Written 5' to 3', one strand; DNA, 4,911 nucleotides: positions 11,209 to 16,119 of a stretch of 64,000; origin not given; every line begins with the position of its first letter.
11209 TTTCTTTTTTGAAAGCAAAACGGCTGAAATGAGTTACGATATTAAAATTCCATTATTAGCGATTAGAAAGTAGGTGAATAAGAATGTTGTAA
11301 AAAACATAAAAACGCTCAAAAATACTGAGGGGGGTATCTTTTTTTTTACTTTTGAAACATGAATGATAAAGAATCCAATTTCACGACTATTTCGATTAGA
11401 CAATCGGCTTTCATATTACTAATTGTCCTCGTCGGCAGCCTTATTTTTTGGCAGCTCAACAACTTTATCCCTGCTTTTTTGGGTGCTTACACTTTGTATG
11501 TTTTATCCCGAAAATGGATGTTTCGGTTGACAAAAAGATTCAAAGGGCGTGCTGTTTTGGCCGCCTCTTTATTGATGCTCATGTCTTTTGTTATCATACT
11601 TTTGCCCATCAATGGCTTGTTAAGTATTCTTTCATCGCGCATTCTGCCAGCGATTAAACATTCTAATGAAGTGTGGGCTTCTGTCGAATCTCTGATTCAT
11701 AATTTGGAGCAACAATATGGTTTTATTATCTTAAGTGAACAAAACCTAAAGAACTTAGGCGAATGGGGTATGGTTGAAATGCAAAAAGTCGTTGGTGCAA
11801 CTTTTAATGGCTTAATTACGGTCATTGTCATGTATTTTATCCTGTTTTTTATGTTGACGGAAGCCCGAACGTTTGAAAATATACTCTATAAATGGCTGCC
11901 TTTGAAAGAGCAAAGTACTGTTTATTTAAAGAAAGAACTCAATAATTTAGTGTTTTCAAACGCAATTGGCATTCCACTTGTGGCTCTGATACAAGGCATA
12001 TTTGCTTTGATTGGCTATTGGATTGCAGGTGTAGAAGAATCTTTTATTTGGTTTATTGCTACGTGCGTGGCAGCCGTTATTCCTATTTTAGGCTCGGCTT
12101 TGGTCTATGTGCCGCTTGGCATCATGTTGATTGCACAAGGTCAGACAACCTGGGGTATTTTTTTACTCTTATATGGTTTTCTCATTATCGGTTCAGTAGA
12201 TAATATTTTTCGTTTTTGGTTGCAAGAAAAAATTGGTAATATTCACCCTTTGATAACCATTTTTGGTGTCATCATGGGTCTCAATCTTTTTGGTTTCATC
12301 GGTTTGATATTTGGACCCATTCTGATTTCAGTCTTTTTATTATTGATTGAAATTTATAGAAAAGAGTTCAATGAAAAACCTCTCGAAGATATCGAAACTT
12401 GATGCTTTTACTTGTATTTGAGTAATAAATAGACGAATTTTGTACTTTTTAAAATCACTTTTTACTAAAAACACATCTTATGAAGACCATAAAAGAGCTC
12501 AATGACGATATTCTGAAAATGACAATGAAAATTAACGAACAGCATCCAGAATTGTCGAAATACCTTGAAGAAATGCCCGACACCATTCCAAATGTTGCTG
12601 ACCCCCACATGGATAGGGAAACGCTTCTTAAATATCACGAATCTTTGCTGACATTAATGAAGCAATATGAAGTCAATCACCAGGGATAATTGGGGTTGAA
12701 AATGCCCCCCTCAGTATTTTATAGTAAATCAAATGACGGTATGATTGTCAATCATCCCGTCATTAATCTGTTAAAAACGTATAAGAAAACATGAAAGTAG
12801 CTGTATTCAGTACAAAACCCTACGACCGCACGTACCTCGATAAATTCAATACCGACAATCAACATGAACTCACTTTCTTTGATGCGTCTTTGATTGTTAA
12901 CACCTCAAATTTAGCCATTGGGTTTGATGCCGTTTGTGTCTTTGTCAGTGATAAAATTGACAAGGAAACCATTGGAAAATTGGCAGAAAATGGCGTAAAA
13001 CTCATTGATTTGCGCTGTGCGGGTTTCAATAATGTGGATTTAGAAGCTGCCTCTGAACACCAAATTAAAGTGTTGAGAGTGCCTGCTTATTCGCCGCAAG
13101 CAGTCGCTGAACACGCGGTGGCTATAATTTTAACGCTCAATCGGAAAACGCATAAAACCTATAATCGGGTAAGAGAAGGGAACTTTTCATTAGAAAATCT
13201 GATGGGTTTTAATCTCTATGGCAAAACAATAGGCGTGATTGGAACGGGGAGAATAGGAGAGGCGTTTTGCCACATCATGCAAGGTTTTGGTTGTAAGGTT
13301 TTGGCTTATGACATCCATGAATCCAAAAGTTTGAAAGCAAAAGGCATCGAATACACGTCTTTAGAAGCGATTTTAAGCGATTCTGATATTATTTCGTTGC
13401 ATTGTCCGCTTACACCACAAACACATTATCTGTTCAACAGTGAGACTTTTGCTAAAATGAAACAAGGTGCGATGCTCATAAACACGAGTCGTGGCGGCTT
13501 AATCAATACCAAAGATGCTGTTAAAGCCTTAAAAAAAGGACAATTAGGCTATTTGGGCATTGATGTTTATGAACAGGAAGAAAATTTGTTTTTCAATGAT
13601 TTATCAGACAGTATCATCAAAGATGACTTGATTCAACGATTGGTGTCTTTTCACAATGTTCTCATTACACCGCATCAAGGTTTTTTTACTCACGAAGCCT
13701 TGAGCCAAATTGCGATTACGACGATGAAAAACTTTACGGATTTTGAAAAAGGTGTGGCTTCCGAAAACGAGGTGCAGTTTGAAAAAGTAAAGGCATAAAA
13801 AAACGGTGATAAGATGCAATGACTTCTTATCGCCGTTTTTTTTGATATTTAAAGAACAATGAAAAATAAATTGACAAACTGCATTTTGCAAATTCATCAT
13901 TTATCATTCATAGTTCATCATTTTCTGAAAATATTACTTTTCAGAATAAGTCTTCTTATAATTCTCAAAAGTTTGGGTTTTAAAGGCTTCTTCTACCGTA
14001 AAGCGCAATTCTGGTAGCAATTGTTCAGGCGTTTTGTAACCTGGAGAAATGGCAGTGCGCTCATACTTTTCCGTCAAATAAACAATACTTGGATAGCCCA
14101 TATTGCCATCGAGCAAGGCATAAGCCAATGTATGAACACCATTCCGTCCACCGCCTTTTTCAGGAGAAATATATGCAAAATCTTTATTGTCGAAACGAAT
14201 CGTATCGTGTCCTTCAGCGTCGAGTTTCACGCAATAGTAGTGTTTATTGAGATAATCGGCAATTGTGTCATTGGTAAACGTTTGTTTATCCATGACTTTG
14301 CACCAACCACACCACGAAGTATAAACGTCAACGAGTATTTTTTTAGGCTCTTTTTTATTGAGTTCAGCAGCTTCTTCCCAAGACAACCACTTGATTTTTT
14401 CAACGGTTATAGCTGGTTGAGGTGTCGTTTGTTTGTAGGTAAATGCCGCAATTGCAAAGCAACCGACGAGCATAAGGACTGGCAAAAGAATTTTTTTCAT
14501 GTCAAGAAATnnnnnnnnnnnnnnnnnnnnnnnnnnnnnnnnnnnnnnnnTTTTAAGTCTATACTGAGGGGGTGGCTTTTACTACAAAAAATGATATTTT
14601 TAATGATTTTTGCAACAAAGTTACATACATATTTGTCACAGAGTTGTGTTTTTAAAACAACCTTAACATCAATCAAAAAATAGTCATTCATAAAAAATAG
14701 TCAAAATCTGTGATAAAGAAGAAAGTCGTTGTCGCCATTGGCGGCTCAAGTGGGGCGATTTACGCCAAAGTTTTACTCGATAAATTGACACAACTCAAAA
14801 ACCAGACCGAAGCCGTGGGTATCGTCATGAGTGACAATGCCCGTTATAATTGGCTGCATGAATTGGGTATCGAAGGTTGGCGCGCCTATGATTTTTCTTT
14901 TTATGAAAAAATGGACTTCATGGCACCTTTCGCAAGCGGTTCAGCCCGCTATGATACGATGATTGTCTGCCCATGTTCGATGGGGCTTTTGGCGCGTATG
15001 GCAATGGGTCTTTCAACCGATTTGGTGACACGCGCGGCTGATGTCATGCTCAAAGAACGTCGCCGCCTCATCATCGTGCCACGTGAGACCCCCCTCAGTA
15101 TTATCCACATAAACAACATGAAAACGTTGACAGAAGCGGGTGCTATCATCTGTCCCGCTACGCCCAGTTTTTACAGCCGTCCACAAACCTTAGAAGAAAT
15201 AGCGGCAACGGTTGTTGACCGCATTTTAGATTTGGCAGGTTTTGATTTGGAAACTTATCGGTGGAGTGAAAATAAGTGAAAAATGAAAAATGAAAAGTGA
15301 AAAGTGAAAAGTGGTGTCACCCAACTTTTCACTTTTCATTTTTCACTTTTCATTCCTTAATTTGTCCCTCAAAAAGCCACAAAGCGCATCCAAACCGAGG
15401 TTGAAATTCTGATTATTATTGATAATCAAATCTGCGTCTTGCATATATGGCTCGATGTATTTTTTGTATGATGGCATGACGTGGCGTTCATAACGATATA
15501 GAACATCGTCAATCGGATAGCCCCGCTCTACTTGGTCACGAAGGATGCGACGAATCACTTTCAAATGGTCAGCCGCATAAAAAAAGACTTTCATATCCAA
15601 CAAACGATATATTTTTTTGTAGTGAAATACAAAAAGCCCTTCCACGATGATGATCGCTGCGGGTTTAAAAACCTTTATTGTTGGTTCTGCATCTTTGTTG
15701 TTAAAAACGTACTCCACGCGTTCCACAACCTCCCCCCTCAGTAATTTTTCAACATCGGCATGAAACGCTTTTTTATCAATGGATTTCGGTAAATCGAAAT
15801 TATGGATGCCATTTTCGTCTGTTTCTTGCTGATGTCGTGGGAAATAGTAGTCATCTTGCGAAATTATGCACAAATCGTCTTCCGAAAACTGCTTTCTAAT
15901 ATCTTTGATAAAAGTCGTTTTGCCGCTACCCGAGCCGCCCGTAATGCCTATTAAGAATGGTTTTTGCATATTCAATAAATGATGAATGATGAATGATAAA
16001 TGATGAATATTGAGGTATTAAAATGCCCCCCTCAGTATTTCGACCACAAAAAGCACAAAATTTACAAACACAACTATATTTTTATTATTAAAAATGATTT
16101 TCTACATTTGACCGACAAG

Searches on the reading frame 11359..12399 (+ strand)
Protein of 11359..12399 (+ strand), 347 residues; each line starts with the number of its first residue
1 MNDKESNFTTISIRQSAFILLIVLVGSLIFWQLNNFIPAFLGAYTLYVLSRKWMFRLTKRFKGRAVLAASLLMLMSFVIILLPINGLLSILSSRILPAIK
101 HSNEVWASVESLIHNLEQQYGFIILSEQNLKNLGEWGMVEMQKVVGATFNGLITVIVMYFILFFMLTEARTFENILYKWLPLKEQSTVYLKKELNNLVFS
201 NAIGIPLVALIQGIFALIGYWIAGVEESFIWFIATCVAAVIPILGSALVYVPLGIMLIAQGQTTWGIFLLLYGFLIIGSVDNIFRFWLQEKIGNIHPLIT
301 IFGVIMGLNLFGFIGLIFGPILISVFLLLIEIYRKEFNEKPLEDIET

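Call 67: search_protein_families(library=pfam, proteins=[window:11359-12399:+], max_evalue=0.0001)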
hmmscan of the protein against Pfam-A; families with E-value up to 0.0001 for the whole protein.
window:11359-12399:+ (347 aa): 1 family
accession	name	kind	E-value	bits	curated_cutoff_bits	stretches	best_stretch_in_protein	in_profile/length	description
PF01594.21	AI-2E_transport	-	2e-36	126.3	34.3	1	18-333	3-326/327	AI-2E family transporter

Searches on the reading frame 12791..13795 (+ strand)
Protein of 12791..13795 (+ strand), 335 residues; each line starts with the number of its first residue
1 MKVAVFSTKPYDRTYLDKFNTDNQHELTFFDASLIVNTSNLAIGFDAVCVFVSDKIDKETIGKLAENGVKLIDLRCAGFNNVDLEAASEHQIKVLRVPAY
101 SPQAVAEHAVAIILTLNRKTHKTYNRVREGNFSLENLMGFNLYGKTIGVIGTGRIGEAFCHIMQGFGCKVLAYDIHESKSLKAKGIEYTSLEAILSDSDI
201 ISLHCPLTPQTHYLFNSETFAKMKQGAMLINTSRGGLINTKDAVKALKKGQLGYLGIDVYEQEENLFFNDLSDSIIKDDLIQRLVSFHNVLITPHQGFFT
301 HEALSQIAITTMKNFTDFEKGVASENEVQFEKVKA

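Call 67: search_protein_families(library=pfam, proteins=[window:12791-13795:+], max_evalue=0.0001)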
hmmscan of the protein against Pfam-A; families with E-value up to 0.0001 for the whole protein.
window:12791-13795:+ (335 aa): 5 families
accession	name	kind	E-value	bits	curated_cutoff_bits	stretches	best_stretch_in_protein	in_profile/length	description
PF02826.25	2-Hacid_dh_C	-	1e-55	188.3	25.1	1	111-297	2-178/178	D-isomer specific 2-hydroxyacid dehydrogenase, NAD binding domain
PF00389.36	2-Hacid_dh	-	8.7e-32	110.1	24.6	1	3-328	1-133/134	D-isomer specific 2-hydroxyacid dehydrogenase, catalytic domain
PF03446.21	NAD_binding_2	-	1.2e-08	35.6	21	1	146-259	1-119/161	NAD binding domain of 6-phosphogluconate dehydrogenase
PF07991.19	KARI_N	-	2.1e-05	24.6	20.6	1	142-230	2-92/165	Acetohydroxy acid isomeroreductase, NADPH-binding domain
PF00670.27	AdoHcyase_NAD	-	6.4e-05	23.6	27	0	142-233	21-110/162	S-adenosyl-L-homocysteine hydrolase, NAD binding domain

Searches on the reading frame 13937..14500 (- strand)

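Call 67: search_protein_families(library=pfam, proteins=[window:13937-14500:-], max_evalue=0.0001)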
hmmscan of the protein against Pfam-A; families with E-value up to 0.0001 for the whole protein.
window:13937-14500:- (188 aa): 4 families
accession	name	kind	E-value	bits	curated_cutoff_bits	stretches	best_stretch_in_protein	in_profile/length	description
PF03190.21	Thioredox_DsbH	-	2e-16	60.8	27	1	34-100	18-85/163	Protein of unknown function, DUF255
PF13899.12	Thioredoxin_7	-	2e-11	44.3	27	1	38-105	2-72/83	Thioredoxin-like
PF13098.12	Thioredoxin_2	-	1.4e-08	35.4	27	1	49-163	2-102/104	Thioredoxin-like domain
PF00085.26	Thioredoxin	-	6.3e-05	23.4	23.5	0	48-97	15-60/103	Thioredoxin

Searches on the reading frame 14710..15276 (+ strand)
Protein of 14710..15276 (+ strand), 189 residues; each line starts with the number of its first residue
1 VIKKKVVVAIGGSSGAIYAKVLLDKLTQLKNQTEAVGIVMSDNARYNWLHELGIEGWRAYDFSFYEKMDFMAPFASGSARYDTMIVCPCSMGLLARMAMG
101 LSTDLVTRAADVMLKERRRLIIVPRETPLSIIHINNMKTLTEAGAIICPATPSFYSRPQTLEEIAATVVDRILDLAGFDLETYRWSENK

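Call 67: search_protein_families(library=pfam, proteins=[window:14710-15276:+], max_evalue=0.0001)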
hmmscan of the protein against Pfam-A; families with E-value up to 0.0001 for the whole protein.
window:14710-15276:+ (189 aa): 1 family
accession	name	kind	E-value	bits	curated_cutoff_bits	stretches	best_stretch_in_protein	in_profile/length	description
PF02441.25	Flavoprotein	-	1.7e-41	141.9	22.7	1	4-175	1-161/162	Flavoprotein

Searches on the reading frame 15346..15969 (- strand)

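Call 67: search_protein_families(library=pfam, proteins=[window:15346-15969:-], max_evalue=0.0001)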
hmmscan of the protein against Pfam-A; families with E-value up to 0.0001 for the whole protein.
window:15346-15969:- (208 aa): 2 families
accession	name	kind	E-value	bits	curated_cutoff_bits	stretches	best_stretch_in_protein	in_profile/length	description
PF00485.24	PRK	-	2.5e-37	129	22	1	6-185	1-189/196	Phosphoribulokinase / Uridine kinase family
PF07693.20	KAP_NTPase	-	8.5e-05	22.4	20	1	2-50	18-48/293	KAP family P-loop domain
